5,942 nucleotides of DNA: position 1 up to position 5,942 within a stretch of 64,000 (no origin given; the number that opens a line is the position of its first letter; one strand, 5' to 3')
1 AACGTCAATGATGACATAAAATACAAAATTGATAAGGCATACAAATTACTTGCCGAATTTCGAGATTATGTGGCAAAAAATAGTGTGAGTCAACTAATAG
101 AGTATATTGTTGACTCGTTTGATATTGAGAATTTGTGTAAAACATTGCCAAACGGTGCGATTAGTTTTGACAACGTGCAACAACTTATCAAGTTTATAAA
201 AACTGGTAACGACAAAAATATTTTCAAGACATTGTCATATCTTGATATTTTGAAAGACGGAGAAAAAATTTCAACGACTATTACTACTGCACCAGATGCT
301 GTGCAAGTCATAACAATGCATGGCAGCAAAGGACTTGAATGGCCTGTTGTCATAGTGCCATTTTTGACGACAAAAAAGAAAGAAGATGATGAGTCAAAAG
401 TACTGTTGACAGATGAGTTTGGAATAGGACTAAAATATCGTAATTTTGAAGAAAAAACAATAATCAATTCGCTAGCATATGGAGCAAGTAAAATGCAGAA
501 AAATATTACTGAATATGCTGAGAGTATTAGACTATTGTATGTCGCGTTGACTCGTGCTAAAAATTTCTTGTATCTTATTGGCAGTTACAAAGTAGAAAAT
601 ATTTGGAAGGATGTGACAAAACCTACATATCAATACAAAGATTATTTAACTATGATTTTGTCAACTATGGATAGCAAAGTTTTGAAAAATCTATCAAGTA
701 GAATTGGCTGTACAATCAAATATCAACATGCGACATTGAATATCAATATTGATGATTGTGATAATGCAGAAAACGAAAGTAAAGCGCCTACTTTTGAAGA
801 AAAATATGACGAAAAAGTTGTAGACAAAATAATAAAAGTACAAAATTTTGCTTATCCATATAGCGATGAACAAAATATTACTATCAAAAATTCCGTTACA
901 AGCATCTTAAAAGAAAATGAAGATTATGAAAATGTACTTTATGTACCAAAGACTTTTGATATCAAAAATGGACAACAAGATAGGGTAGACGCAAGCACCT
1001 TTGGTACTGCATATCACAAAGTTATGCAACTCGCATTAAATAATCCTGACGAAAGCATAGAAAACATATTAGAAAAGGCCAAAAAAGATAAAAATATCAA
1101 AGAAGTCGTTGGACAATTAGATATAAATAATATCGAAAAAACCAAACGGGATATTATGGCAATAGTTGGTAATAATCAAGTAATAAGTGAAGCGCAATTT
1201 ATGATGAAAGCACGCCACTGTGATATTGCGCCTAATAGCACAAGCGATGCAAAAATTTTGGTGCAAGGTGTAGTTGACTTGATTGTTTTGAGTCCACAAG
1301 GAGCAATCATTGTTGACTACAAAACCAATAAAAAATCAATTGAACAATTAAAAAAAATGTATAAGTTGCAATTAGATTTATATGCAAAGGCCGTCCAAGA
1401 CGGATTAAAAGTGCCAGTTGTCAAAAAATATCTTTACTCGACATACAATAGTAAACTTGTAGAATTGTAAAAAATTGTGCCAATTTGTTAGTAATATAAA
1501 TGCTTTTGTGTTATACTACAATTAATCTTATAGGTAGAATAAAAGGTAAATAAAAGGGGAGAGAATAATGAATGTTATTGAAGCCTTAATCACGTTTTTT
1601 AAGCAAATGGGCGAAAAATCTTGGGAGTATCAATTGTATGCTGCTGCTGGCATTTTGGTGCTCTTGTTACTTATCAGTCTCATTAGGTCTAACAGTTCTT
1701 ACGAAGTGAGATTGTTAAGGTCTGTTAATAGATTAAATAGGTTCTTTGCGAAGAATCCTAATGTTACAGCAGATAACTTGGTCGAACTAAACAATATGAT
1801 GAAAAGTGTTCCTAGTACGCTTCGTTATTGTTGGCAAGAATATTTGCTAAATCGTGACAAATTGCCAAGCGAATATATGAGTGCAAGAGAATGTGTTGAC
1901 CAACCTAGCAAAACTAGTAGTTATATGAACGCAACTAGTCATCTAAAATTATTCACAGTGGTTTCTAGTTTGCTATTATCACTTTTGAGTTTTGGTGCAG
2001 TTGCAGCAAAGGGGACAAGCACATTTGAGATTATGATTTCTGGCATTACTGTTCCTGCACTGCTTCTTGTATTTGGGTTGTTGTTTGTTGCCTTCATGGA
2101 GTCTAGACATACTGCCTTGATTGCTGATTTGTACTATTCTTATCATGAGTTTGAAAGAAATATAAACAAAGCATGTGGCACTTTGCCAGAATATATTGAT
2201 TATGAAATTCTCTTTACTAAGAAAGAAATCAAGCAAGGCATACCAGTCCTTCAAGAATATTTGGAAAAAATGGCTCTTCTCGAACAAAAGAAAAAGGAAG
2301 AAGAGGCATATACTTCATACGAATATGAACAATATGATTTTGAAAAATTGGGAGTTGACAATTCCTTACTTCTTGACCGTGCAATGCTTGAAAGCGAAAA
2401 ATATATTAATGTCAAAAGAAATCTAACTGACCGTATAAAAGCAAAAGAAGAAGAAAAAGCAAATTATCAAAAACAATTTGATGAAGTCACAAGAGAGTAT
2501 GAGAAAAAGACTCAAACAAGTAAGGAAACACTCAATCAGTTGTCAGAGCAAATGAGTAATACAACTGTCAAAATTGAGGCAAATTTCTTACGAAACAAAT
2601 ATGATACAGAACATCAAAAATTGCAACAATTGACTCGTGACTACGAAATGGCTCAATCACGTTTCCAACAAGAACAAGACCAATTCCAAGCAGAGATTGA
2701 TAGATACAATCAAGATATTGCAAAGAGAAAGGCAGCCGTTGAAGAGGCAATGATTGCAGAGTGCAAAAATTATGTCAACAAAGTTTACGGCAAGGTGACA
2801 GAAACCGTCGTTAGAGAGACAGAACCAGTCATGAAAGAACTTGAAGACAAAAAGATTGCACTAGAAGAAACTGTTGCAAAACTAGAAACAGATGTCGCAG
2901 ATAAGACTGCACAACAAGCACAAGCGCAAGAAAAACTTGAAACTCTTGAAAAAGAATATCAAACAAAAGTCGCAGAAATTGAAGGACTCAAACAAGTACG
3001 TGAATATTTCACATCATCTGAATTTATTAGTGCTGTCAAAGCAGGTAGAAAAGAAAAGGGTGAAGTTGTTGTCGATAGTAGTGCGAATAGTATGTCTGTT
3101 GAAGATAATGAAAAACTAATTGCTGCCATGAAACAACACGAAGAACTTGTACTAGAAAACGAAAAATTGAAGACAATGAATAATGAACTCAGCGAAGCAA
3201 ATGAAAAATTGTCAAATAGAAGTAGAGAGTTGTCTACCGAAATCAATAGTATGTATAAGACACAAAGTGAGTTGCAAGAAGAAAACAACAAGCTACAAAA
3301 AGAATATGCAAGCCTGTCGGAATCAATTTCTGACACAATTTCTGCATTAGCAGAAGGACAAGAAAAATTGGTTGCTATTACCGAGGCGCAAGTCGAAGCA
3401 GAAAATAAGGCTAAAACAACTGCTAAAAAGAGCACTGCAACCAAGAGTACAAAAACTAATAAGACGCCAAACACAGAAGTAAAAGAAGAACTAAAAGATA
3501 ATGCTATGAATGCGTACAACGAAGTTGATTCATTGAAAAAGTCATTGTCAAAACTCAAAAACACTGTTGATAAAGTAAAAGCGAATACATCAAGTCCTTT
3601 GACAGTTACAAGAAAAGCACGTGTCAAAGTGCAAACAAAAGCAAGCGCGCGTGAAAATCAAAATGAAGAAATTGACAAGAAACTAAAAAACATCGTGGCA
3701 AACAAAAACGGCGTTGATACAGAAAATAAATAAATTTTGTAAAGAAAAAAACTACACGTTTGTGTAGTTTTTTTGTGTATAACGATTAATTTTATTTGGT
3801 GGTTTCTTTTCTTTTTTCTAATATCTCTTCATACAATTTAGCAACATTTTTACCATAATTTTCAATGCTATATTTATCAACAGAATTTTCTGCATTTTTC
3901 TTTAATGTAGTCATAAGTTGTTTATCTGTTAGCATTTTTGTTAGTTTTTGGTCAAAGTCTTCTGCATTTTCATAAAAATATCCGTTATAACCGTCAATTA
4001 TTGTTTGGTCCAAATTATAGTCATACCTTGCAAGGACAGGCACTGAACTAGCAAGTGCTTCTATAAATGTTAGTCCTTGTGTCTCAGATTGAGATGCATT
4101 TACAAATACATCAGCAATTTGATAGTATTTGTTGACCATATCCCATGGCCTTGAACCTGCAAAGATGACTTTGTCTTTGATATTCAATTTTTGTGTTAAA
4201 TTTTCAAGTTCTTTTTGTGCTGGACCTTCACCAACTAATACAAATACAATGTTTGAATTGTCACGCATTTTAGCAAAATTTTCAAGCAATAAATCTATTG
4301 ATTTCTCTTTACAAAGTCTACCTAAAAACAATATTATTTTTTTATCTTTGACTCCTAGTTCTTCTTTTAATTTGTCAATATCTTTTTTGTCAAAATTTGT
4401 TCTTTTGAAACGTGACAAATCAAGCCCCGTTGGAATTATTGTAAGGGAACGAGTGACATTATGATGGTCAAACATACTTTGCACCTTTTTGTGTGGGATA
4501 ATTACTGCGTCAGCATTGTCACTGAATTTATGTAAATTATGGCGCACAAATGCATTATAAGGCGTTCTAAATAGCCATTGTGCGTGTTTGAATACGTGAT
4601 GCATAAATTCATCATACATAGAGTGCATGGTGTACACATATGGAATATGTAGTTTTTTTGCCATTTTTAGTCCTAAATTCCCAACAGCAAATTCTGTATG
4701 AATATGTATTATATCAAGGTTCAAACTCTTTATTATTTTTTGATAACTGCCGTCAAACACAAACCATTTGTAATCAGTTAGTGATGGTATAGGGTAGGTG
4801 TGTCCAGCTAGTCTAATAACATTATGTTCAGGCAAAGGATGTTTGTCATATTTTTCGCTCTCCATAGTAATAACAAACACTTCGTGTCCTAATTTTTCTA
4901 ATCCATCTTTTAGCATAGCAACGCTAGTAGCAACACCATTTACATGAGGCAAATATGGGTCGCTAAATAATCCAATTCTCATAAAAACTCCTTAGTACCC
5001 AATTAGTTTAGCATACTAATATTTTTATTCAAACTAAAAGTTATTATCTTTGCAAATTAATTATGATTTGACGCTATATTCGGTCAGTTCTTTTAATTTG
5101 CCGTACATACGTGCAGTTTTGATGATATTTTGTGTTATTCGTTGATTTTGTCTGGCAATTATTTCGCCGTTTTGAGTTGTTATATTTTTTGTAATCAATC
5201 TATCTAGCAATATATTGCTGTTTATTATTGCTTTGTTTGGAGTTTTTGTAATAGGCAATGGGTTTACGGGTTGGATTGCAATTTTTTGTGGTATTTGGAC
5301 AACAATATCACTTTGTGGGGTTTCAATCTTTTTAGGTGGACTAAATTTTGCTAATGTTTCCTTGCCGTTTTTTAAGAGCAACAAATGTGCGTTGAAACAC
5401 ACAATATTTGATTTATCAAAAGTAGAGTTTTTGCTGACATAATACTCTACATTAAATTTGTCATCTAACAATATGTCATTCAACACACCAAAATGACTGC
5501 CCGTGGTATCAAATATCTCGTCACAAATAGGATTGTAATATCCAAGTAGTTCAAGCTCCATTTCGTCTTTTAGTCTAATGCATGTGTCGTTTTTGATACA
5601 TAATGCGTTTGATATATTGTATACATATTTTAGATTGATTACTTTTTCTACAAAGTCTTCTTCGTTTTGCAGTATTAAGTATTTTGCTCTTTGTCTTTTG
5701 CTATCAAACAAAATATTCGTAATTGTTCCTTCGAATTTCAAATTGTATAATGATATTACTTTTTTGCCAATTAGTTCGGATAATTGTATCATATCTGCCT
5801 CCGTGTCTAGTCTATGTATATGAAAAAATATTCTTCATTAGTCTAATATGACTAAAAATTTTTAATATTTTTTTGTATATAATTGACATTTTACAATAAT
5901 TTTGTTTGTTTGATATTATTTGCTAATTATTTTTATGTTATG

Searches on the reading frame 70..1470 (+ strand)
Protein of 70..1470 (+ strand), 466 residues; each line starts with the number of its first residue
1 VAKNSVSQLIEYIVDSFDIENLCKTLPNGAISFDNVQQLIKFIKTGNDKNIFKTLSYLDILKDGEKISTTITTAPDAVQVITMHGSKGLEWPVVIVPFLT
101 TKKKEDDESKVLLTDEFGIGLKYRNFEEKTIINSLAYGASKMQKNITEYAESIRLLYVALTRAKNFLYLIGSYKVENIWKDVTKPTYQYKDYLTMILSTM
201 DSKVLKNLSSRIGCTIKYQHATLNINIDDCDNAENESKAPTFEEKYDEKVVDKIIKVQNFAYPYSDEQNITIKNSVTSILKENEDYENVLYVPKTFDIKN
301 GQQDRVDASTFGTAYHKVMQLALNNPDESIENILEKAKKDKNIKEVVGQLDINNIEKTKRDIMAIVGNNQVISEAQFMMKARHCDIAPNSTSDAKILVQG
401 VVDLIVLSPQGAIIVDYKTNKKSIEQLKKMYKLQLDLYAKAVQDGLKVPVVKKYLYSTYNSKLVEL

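Call 59: search_protein_families(library=pfam, proteins=[window:70-1470:+], max_evalue=0.00001)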
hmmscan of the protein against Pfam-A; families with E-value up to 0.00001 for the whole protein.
window:70-1470:+ (466 aa): 3 families
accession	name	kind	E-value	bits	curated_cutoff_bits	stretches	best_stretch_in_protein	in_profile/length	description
PF13361.12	UvrD_C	-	6.2e-13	49.3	25.6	1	35-170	240-346/350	UvrD-like helicase C-terminal domain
PF12705.13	PDDEXK_1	-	6.2e-12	46.4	22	1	302-450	28-181/247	PD-(D/E)XK nuclease superfamily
PF13538.12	UvrD_C_2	-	3.8e-11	43.1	27.4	0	80-112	4-38/52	UvrD-like helicase C-terminal domain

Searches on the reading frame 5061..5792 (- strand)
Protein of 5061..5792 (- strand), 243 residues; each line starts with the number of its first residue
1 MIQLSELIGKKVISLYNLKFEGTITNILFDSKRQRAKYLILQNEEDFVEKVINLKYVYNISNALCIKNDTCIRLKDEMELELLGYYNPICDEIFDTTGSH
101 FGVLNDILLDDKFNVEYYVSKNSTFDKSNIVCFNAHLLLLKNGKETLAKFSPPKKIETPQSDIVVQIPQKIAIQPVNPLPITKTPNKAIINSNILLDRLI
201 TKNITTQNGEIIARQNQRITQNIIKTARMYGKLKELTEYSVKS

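Call 102: search_protein_families(library=pfam, proteins=[window:5061-5792:-], max_evalue=0.00001)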
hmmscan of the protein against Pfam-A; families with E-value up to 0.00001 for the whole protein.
window:5061-5792:- (243 aa): 1 family
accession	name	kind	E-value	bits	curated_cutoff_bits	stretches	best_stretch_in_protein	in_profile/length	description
PF05239.21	PRC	-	2.9e-08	34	21.2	0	2-55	4-56/78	PRC-barrel domain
